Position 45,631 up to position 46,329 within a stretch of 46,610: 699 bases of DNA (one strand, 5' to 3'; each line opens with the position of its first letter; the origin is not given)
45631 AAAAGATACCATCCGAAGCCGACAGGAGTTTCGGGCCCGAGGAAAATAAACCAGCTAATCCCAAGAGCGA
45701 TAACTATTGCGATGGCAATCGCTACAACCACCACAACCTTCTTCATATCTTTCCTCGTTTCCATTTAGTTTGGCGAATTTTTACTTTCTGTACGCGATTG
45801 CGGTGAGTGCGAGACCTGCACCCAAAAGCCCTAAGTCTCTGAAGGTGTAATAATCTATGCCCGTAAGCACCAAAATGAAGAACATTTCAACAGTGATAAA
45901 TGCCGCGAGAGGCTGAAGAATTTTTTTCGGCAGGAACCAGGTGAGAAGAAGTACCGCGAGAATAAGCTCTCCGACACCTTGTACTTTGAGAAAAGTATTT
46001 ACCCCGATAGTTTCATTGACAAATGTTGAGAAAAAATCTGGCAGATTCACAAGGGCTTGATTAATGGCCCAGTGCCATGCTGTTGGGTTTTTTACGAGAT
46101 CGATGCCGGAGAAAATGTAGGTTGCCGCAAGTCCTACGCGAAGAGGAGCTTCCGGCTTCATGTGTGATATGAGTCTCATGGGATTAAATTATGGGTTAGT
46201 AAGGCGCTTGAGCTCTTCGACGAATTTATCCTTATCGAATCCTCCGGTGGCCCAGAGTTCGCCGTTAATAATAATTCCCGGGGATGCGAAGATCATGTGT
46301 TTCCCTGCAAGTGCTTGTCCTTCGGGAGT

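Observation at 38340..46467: Eight-to-nine gene co-directional cluster combining copper export, copper oxidase, a thiol-reductant relay, DoxX and SOD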

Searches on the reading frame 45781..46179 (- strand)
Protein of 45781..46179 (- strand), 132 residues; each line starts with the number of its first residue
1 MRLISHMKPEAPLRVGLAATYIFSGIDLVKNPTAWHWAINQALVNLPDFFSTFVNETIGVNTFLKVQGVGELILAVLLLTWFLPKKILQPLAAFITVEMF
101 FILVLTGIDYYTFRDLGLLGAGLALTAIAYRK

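Call 3: search_protein_families(library=pfam, proteins=[window:45781-46179:-], max_evalue=0.01)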
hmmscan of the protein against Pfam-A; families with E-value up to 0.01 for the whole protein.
window:45781-46179:- (132 aa): 0 families

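Call 4: search_protein_families(library=ncbifam, proteins=[window:45781-46179:-], max_evalue=0.01)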
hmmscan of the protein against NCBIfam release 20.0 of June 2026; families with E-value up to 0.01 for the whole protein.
window:45781-46179:- (132 aa): 0 families

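Call 5: search_protein_families(library=pfam, proteins=[window:45781-46179:-], max_evalue=10)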
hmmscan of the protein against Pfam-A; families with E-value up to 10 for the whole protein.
window:45781-46179:- (132 aa): 0 families
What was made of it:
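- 45781..46179 (-): Divergent DoxX/MauE-superfamily membrane protein (132 aa, no Cys). No direct Pfam hit (calls 3, 5).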

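Call 8: find_homologous_proteins(query=window:45781-46179:-, max_evalue=0.001)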
Query window:45781-46179:- (132 aa): 6 proteins with E <= 0.001 among 269 candidates.
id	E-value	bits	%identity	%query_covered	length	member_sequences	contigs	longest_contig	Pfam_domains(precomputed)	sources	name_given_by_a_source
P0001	2.0e-75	269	100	95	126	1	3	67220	-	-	-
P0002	3.2e-70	252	88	100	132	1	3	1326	-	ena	-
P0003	1.0e-69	251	86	100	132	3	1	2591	-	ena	-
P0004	9.9e-68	244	86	100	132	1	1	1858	-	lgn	-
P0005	1.1e-34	137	52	100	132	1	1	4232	-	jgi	-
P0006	8.0e-17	80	44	92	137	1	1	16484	-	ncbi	-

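Call 11: find_encoding_contigs(protein=P0006, flank=10000, max_places=4)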
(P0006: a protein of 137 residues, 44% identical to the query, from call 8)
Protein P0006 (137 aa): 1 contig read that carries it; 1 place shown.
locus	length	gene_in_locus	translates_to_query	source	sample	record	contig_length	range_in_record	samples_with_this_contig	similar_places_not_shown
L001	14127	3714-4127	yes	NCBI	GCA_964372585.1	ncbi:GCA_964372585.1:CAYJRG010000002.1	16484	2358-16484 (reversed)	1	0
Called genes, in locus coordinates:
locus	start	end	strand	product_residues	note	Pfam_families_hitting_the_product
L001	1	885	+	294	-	?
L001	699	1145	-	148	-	-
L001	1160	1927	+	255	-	-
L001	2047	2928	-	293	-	-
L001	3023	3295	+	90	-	-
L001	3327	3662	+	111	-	PF05635:23S_rRNA_IVP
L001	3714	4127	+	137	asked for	-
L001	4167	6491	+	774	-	PF02683:DsbD_TM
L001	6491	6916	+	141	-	PF13473:Cupredoxin_1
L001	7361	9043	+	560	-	PF00403:HMA, PF00122:E1-E2_ATPase, PF00702:Hydrolase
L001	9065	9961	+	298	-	PF00702:Hydrolase, PF13419:HAD_2 (weak), PF08282:Hydrolase_3 (faint)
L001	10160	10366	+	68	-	PF00403:HMA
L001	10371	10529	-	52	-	-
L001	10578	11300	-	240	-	PF13482:RNase_H_2, PF10108:DNA_pol_B_exo2, PF03104:DNA_pol_B_exo1 (weak)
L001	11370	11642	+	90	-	PF01016:Ribosomal_L27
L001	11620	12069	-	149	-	PF01281:Ribosomal_L9_N, PF03948:Ribosomal_L9_C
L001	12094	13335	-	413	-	PF22694:CtpB_N-like, PF00595:PDZ, PF13180:PDZ_2 (weak), PF17820:PDZ_6, PF03572:Peptidase_S41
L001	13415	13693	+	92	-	-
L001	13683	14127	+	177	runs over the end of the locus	PF01327:Pep_deformylase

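Call 12: find_encoding_contigs(protein=P0005, flank=10000, max_places=4)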
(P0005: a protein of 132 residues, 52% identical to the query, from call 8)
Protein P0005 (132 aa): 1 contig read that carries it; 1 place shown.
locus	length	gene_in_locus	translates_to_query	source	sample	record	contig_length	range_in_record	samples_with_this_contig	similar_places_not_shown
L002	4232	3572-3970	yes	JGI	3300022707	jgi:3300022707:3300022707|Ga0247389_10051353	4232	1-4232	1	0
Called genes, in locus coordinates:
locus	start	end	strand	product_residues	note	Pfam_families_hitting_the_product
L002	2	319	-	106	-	?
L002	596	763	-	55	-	-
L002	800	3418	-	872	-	PF00690:Cation_ATPase_N, PF00122:E1-E2_ATPase, PF00702:Hydrolase, PF13246:Cation_ATPase, PF08282:Hydrolase_3 (weak), PF00689:Cation_ATPase_C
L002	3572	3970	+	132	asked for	-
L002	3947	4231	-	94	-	?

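Call 25: predict_structure(alignment_id=A1)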
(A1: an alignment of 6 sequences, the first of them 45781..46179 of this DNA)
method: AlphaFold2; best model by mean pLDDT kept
length: 132 residues; sequences in the alignment: 6
mean_pLDDT: 78.3   pTM: 0.69
mean pLDDT of the five models: 78.3, 74.8, 73.2, 72.5, 69.3
residues with pLDDT >= 90: 7; 70-90: 107; 50-70: 16; < 50: 2
segments of 3 or more residues with pLDDT < 50: none
pLDDT, mean of each block of 10 residues (from residue 1): 59 83 88 83 79 82 89 87 74 81 68 71 78 64
secondary structure, 60 per line:
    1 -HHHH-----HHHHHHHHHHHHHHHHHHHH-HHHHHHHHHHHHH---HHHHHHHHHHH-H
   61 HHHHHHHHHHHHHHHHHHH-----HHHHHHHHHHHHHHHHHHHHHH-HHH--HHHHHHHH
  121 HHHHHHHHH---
elements in order: H2-5 H11-30 H32-44 H48-58 H60-79 H85-106 H113-129

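Call 29: search_protein_representatives(alignment_id=A1)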
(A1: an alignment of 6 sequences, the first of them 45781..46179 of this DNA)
Query: 6 sequences, 132 profile positions. Proteins with E-value up to 0.001 (for the whole library): 189; up to 1e-10: 68; up to 1e-30: 15. The best 150 are listed.
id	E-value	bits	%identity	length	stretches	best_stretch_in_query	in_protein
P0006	1.1e-49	184.2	-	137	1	1-132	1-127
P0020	4.2e-44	166.1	-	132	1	1-132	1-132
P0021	6.4e-36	139.6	-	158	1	1-131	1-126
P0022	1.6e-35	138.4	-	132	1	3-131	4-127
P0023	5.6e-35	136.6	-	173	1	4-131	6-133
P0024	1.8e-34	135.0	-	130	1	1-129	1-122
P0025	4.4e-34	133.7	-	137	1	1-131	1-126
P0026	2.4e-33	131.3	-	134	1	1-132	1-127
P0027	2.7e-33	131.1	-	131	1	5-132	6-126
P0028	4.0e-33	130.6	-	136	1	1-132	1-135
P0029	6.3e-33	129.9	-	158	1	1-131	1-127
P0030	7.3e-32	126.5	-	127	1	5-132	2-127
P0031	4.6e-31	123.9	-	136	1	1-129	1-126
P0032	8.3e-31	123.1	-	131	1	7-129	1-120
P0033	1.0e-30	122.8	-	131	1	4-128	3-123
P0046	1.6e-23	99.5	-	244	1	5-128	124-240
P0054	3.2e-20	88.8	-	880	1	12-127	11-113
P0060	7.4e-19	84.4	-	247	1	1-132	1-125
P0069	2.6e-15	72.9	-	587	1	11-127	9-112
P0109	1.7e-07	47.7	-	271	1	10-127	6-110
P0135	5.3e-06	42.8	-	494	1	12-128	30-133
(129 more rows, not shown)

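Call 30: fold_search(model_id=the predicted structure, library=pdb)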
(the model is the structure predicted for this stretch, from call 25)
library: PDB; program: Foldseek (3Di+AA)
matches with E <= 10: 203; with E <= 0.001: 0
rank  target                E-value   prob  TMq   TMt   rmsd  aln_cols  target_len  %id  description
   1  9h9e_B                2.4e-01  0.99  0.63  0.62   4.7       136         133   13  Cryo-EM structure of the human GABAA receptor alpha1 subunit in complex with the assembly factor NACHO/TMEM35A (released 2024-12-04)
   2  2r50_B                9.2e-01  0.44  0.36  0.34   8.0       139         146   13  The crystal structure of nonsymbiotic corn hemoglobin 1 (released 2007-09-18)
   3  3dhr_B                1.0e+00  0.25  0.31  0.30   9.2       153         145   13  Crystal Structure Determination of Methemoglobin from Pigeon at 2 Angstrom Resolution (Columba livia) (released 2009-06-30)
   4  8a6m_MODEL_1_A        1.1e+00  0.23  0.33  0.30   8.0       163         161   12  Phosphatidylserine-dependent synaptic vesicle membrane sculpting by synaptogyrin (released 2023-05-24)
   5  3a0g_A                1.2e+00  0.44  0.41  0.40   7.0       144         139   12  Crystal structure analysis of guinea pig oxyhemoglobin at 2.5 angstroms resolution (released 2010-03-23)
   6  9h0m_H                1.3e+00  0.25  0.32  0.30   9.3       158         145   10  Structure of avian Pit54 SRCR 1-2 in complex with hemoglobin (released 2025-10-29)
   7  1jeb_A                1.4e+00  0.21  0.32  0.30   9.7       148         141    8  Chimeric Human/Mouse Carbonmonoxy Hemoglobin (Human Zeta2 / Mouse Beta2) (released 2002-01-23)
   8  8dkw_P                1.4e+00  0.20  0.29  0.14   9.3       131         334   16  Cryo-EM structure of cystinosin N288K mutant in a cytosol-open state at pH5.0 (released 2022-09-21)
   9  9wf3_A                1.4e+00  0.51  0.44  0.12   5.9       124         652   17  Cryo-EM structure of GGCX-FIX complex (released 2026-04-01)
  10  2r80_B                1.4e+00  0.23  0.31  0.29   9.7       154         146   12  Pigeon Hemoglobin (OXY form) (released 2008-09-30)
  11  9ki1_u                1.4e+00  0.15  0.26  0.12  14.2       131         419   14  Baseplate structure of Escherichia phage Mu (released 2025-02-12)
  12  1aj9_A                1.5e+00  0.30  0.37  0.35   9.1       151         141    9  R-STATE HUMAN CARBONMONOXYHEMOGLOBIN ALPHA-A53S (released 1998-05-20)
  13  1y0a_A                1.5e+00  0.20  0.31  0.30   9.7       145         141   10  T-to-THigh Quaternary Transitions in Human Hemoglobin: alphaY140A deoxy low-salt (released 2004-12-07)
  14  1hbr_B                1.5e+00  0.20  0.31  0.30   9.1       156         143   13  R-STATE FORM OF CHICKEN HEMOGLOBIN D (released 1999-03-26)
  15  9div_B                1.5e+00  0.08  0.17  0.17  14.3       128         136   16  The crystal structure of de novo designed ChuA binding protein C8 (released 2025-05-21)
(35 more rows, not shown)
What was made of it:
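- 45781..46179 (-): AF2 pLDDT 78; best PDB fold match is NACHO/TMEM35A, prob 0.99, TM 0.63, E 0.24 (calls 25, 30).
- On DoxX/MauE superfamily (Pfam DoxX PF07681, MauE PF07291): The top Foldseek hit is NACHO/TMEM35A (prob 0.99, TM 0.63) but with E 0.24 (calls 25, 30).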

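Call 32: search_protein_families(library=pfam, alignment_id=A2, max_evalue=0.01)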
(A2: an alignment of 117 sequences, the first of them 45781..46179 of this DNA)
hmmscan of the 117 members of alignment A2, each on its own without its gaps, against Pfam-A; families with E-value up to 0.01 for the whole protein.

A. member 1, window:45781-46179:- (132 aa): 0 families

B. families by the number of members that match (of 117 scanned): 13 families
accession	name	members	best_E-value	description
PF07681.17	DoxX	74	3.1e-13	DoxX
PF07291.16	MauE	46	2.1e-08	Methylamine utilisation protein MauE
PF04173.18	DoxD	8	4.3e-06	TQO small subunit DoxD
PF13564.11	DoxX_2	5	0.00013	DoxX-like family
PF04224.18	DUF417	4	0.0003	Protein of unknown function, DUF417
PF13781.11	DoxX_3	3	4.7e-05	DoxX-like family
PF02683.22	DsbD_TM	2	7.6e-09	Cytochrome C biogenesis protein transmembrane domain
PF03150.19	CCP_MauG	1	3e-54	Di-haem cytochrome c peroxidase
PF00293.34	NUDIX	1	3.4e-11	NUDIX domain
PF00034.26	Cytochrom_C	1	2.5e-05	Cytochrome c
PF13442.11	Cytochrome_CBB3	1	0.0001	Cytochrome C oxidase, cbb3-type, subunit III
PF21419.2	RoxA-like_Cyt-c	1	0.00041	RoxA-like, cytochrome c-like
PF01757.29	Acyl_transf_3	1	0.0017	Acyltransferase domain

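Call 33: search_protein_families(library=pfam, proteins=[L001:4167-6488:+, P0054, P0069, P0135, P0109, P0046, P0060], max_evalue=0.1)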
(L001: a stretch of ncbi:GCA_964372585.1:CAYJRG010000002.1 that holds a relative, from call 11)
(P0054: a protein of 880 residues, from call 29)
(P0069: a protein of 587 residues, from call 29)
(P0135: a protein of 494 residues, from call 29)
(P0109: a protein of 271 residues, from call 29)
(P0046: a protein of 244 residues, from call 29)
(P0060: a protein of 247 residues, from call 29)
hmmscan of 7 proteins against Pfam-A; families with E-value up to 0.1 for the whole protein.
L001:4167-6488:+ (774 aa): 2 families
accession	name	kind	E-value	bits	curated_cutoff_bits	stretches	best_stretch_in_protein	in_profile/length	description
PF02683.22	DsbD_TM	-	2.7e-08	33.8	27.1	1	49-224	7-183/219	Cytochrome C biogenesis protein transmembrane domain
PF14018.11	DUF4234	-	0.031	14.8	25.3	0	308-341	39-66/70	Domain of unknown function (DUF4234)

P0054 (880 aa): 3 families
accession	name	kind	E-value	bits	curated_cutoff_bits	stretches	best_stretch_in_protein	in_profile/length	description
PF02683.22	DsbD_TM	-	6.4e-08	32.6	27.1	1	182-352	7-184/219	Cytochrome C biogenesis protein transmembrane domain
PF07681.17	DoxX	-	0.00015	22.8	23.6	1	9-89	2-80/85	DoxX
PF23694.1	YmiC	-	0.049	14.1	27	0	475-493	9-27/31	YmiC-like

P0069 (587 aa): 3 families
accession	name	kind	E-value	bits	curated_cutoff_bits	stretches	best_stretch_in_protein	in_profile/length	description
PF02683.22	DsbD_TM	-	7.6e-09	35.6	27.1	1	181-352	7-185/219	Cytochrome C biogenesis protein transmembrane domain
PF07681.17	DoxX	-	1.1e-06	29.6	23.6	1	9-89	3-81/85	DoxX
PF00122.25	E1-E2_ATPase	-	0.023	14.6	28.1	1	135-202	107-169/181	E1-E2 ATPase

P0135 (494 aa): 7 families
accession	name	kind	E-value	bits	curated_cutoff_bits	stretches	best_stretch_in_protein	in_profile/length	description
PF03150.19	CCP_MauG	-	3e-54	184.1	25.6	1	214-359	3-148/149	Di-haem cytochrome c peroxidase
PF07681.17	DoxX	-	9.8e-09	36.2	23.6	1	27-108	1-80/85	DoxX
PF00034.26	Cytochrom_C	-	2.5e-05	25.9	21.3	1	367-483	2-89/90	Cytochrome c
PF13442.11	Cytochrome_CBB3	-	0.0001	23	27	1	367-394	4-30/68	Cytochrome C oxidase, cbb3-type, subunit III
PF21419.2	RoxA-like_Cyt-c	-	0.00041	20.3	26.7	1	432-455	5-28/39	RoxA-like, cytochrome c-like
PF07291.16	MauE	-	0.0042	17.8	27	1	26-109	3-85/128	Methylamine utilisation protein MauE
PF04173.18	DoxD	-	0.04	14.3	22.7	1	77-107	72-103/167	TQO small subunit DoxD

P0109 (271 aa): 4 families
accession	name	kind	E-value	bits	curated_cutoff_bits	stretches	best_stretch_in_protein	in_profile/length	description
PF00293.34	NUDIX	-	3.4e-11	43.7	21.1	1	125-243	4-120/134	NUDIX domain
PF07681.17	DoxX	-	6.2e-05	24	23.6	1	8-88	4-82/85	DoxX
PF07291.16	MauE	-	0.00019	22.2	27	1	5-98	4-96/128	Methylamine utilisation protein MauE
PF07786.18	HGSNAT_cat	-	0.055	13.4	22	1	26-139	93-183/222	Heparan-alpha-glucosaminide N-acetyltransferase, catalytic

P0046 (244 aa): 0 families

P0060 (247 aa): 0 families

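Call 46: search_solved_structures(query=A4, max_evalue=10, show_alignments=2)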
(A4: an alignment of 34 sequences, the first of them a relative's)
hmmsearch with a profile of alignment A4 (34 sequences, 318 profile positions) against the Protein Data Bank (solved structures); distinct sequences matched with E-value up to 10: 4.
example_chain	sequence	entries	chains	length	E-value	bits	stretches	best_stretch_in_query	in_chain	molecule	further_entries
6ptt_A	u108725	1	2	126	0.19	14.1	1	93-127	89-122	Cytochrome c oxidase subunit 2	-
6pty_A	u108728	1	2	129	0.43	12.9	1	93-124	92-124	Cytochrome c oxidase subunit 2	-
2ds4_A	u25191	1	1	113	0.71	12.2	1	89-119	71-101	Tripartite motif protein 45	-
5fc9_A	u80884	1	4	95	0.9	11.8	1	245-267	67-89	Blue (Type 1) copper domain protein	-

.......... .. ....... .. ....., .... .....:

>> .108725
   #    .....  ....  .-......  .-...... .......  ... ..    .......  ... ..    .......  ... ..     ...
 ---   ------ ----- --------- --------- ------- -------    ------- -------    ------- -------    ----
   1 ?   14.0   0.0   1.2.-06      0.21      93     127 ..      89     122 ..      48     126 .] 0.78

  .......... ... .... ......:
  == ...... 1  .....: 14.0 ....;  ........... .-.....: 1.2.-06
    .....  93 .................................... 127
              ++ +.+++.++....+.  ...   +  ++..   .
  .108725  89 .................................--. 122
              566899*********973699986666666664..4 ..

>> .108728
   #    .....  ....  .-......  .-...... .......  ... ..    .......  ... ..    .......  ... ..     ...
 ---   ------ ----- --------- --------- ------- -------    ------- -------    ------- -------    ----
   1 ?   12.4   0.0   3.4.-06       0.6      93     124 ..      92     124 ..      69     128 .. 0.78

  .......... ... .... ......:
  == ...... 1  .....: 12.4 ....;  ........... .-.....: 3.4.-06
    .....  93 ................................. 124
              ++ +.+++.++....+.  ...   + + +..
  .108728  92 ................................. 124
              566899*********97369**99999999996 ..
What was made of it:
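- Tried and rejected: The profile against PDB gave only a weak CuA-domain hit (E 0.19, call 46).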

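Call 47: search_protein_families(library=ncbifam, alignment_id=A4, max_evalue=1)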
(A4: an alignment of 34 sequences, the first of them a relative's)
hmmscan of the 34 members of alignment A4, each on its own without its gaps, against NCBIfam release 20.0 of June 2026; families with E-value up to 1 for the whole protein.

A. member 1, L001:5496-6488:+ (331 aa): 1 family
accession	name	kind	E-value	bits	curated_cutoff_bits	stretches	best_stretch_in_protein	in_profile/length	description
TIGR03769.1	P_ac_wall_RPT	domain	0.095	13.3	30.9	1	108-131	6-32/41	TIGR03769 domain-containing protein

B. families by the number of members that match (of 34 scanned): 7 families
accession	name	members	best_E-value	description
TIGR03769.1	P_ac_wall_RPT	2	0.0027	TIGR03769 domain-containing protein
NF041370.1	desamp_Halo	2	0.12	desampylase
NF005269.0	PRK06771.1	1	0.015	hypothetical protein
NF004608.1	PRK05937.1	1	0.052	8-amino-7-oxononanoate synthase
NF058583.1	LAXTG_small_WW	1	0.068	LAXTG motif-containing small protein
TIGR01000.1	bacteriocin_acc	1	0.074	bacteriocin secretion accessory protein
NF011781.0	PRK15245.1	1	0.078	type III secretion system effector phosphothreonine lyase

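Call 70: search_protein_families(library=ncbifam, proteins=[window:45781-46179:-], max_evalue=10)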
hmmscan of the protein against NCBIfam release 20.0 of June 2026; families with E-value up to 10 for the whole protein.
window:45781-46179:- (132 aa): 1 family
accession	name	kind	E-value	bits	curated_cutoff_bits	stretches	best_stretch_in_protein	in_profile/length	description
NF045890.1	conj_pls20_p028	equivalog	0.065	12.1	150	1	36-83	25-72/377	pLS20_p028 family conjugation system transmembrane protein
